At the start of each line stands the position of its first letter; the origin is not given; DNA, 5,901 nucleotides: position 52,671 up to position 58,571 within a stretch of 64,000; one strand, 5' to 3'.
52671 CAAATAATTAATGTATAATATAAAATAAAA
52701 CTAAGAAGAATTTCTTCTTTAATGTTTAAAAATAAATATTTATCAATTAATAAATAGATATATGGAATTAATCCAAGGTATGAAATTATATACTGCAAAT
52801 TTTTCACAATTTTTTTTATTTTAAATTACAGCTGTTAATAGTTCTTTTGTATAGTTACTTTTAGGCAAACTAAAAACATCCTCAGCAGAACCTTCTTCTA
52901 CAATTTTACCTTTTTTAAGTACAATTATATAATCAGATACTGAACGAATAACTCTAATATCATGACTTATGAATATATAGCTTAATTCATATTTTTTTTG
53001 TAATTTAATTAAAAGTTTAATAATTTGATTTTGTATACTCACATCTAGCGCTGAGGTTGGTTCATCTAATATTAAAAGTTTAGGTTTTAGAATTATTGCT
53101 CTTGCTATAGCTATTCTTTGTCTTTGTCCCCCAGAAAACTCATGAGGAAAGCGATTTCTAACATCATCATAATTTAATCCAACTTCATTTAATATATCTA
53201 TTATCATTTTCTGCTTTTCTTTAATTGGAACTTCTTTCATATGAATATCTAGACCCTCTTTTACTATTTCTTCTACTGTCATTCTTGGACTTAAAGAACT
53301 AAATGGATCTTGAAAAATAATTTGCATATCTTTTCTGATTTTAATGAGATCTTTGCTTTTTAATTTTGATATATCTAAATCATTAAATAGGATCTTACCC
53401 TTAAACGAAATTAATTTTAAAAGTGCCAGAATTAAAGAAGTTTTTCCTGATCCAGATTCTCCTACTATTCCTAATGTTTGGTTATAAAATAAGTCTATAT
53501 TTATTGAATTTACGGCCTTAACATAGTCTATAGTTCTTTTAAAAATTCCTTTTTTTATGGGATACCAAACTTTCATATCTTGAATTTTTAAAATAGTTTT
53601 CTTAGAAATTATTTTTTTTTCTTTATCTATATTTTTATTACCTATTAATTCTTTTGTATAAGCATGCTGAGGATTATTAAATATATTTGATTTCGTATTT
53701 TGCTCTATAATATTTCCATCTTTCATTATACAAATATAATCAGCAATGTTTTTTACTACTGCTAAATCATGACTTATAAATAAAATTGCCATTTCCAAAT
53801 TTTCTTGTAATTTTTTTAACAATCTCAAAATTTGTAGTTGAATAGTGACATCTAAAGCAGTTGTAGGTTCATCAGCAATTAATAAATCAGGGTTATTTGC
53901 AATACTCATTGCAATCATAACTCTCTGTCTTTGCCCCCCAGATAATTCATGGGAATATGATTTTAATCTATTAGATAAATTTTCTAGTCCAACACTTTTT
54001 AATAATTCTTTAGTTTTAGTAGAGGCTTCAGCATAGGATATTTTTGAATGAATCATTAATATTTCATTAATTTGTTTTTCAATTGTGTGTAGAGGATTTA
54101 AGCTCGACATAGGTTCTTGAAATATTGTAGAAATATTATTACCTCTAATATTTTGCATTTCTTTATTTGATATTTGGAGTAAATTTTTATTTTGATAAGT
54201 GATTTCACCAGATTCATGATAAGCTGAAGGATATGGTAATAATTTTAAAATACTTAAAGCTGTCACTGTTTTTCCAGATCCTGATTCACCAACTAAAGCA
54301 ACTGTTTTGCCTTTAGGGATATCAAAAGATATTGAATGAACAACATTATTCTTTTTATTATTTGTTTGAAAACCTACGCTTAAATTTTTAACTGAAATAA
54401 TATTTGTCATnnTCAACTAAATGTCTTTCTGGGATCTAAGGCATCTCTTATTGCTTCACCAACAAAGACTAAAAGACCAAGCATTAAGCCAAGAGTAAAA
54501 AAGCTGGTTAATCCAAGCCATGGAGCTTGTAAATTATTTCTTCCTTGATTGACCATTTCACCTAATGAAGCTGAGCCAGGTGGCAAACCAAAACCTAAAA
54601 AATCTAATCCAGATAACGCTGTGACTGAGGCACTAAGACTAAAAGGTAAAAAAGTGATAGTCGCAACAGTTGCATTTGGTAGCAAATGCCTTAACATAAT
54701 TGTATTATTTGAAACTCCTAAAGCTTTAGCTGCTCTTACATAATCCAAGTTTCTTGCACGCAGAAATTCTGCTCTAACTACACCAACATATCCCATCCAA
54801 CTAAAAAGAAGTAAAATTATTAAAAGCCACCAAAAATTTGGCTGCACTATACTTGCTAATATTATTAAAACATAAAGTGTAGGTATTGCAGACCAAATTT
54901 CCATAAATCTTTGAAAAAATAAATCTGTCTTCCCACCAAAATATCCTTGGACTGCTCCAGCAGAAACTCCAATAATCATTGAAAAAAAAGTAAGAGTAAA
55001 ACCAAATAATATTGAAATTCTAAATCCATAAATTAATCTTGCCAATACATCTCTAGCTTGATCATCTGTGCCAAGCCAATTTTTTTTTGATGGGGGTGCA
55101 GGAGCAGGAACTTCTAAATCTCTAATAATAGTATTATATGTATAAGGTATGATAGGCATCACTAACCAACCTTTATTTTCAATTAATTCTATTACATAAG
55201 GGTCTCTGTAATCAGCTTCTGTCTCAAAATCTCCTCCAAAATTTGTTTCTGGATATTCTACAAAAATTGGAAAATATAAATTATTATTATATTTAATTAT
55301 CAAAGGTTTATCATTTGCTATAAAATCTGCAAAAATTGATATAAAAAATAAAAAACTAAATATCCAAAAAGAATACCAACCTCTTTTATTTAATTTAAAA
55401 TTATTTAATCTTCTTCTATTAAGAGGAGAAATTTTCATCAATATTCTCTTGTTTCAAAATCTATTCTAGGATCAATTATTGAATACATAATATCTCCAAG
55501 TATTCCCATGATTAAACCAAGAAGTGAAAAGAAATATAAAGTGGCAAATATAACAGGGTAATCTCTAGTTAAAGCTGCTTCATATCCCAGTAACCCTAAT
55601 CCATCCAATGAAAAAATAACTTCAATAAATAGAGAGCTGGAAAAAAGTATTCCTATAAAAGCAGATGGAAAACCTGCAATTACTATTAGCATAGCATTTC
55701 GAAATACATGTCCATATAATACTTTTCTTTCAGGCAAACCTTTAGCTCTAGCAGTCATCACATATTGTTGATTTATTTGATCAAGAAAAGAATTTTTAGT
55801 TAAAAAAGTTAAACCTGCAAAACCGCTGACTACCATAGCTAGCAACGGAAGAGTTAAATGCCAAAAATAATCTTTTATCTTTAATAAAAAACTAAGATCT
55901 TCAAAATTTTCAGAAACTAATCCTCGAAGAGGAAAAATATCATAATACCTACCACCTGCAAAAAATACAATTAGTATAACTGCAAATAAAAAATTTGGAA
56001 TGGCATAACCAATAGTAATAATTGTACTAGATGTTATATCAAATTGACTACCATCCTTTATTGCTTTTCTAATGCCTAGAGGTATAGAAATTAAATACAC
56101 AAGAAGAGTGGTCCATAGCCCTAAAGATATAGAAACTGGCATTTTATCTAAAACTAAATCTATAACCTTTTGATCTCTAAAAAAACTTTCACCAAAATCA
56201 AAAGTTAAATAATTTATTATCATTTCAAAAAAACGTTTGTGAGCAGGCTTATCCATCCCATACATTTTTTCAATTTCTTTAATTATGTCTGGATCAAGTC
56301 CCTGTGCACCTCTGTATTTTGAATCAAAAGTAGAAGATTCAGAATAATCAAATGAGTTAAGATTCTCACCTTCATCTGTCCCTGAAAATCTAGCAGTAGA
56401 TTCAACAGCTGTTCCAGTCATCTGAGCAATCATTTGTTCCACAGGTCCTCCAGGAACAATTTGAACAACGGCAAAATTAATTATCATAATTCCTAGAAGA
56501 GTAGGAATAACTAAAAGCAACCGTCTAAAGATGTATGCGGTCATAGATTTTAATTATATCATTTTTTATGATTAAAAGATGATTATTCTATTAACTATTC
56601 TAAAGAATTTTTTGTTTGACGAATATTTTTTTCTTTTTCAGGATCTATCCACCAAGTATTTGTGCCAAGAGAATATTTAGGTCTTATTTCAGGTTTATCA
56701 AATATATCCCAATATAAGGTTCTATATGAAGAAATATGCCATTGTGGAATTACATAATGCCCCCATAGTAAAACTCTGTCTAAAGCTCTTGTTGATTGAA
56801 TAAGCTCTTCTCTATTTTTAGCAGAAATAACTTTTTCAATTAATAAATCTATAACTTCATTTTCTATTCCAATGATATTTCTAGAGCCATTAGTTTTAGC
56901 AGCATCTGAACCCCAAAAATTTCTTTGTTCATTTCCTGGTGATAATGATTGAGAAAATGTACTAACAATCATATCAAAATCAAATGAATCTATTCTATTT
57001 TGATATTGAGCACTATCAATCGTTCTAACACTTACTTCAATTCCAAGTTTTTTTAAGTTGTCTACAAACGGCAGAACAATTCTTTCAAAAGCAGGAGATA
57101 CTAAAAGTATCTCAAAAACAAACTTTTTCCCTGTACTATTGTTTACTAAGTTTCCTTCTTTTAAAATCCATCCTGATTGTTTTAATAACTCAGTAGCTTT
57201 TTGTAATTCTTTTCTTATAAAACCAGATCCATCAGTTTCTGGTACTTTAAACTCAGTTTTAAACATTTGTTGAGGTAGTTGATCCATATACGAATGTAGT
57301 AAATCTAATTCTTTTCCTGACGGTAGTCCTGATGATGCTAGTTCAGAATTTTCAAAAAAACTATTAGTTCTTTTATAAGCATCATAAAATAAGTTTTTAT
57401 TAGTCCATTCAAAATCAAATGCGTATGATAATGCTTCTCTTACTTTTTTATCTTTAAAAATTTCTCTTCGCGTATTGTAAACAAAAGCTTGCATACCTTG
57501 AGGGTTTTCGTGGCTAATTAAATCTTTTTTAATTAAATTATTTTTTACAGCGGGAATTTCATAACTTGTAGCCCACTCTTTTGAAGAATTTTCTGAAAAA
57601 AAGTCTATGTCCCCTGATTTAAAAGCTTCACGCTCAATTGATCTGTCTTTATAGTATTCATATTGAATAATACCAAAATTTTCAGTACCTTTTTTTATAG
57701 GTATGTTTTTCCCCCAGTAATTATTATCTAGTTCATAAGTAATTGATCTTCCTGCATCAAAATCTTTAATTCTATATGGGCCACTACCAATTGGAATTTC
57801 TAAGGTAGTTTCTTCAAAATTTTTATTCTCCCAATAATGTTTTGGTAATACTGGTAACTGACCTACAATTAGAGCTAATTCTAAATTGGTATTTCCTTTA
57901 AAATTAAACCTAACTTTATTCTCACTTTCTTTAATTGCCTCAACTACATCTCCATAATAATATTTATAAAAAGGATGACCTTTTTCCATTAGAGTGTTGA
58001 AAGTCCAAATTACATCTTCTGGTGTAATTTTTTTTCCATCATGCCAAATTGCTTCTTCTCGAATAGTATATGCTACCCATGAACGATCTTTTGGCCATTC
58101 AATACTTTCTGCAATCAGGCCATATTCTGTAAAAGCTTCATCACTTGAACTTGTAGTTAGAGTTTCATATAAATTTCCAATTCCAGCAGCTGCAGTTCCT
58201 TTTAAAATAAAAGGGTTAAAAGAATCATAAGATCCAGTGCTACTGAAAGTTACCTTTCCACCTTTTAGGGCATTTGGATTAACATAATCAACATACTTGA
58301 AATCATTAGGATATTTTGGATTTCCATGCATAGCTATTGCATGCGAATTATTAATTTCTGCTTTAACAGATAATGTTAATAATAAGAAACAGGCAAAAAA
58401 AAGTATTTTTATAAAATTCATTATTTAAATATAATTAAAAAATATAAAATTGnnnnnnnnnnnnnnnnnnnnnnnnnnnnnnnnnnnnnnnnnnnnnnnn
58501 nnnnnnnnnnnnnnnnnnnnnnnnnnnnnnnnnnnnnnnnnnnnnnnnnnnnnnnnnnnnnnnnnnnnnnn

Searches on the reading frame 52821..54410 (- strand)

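Call 65: search_protein_families(library=pfam, proteins=[window:52821-54410:-], max_evalue=0.0001)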
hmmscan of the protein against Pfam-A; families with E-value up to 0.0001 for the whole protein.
window:52821-54410:- (529 aa): 10 families
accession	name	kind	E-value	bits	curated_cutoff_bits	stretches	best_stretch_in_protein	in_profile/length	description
PF00005.33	ABC_tran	-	1.5e-63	213.9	25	2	301-453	2-137/137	ABC transporter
PF02463.25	SMC_N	-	8.9e-11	42.1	40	2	307-499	21-213/220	RecF/RecN/SMC N terminal domain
PF13304.12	AAA_21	-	2.5e-10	41.3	27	0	399-485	220-300/304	AAA domain, putative AbiEii toxin, Type IV TA system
PF08352.17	oligo_HPY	-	2e-07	31.7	27.1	0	235-258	1-24/65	Oligopeptide/dipeptide transporter, C-terminal region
PF13555.12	AAA_29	-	1.6e-06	28.2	27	0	313-343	25-55/61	P-loop containing region of AAA domain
PF13191.12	AAA_16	-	1.1e-05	26.5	32.6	0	315-335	29-49/167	AAA ATPase domain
PF13401.12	AAA_22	-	1.7e-05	25.6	27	0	37-60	8-31/130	AAA domain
PF04665.18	Pox_A32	-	3.8e-05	23.7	22.8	0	313-341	16-44/242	Poxvirus A32 protein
PF13479.12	AAA_24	-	5.9e-05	23.4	27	0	311-348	3-33/195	AAA domain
PF09818.15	ABC_ATPase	-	8.9e-05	22.1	23.2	0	424-497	157-230/283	P-loop domain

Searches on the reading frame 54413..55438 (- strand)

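Call 65: search_protein_families(library=pfam, proteins=[window:54413-55438:-], max_evalue=0.0001)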
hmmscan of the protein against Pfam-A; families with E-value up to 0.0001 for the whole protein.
window:54413-55438:- (341 aa): 1 family
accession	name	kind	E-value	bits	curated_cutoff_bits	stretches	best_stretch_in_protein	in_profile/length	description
PF00528.27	BPD_transp_1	-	2.8e-33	115.6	26.4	1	157-338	1-182/184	Binding-protein-dependent transport system inner membrane component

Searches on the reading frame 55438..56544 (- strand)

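Call 102: search_protein_families(library=pfam, proteins=[window:55438-56544:-], max_evalue=0.00001)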
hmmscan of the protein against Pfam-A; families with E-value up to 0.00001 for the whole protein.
window:55438-56544:- (368 aa): 1 family
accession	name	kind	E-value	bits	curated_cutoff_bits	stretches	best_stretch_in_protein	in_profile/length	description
PF00528.27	BPD_transp_1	-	2.8e-33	115.7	26.4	1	154-361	2-182/184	Binding-protein-dependent transport system inner membrane component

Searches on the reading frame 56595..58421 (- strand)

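Call 102: search_protein_families(library=pfam, proteins=[window:56595-58421:-], max_evalue=0.00001)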
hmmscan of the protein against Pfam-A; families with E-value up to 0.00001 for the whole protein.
window:56595-58421:- (608 aa): 1 family
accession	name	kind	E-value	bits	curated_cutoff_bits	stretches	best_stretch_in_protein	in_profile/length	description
PF00496.27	SBP_bac_5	-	3e-69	234.4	32.4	1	102-509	5-366/368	Bacterial extracellular solute-binding proteins, family 5 Middle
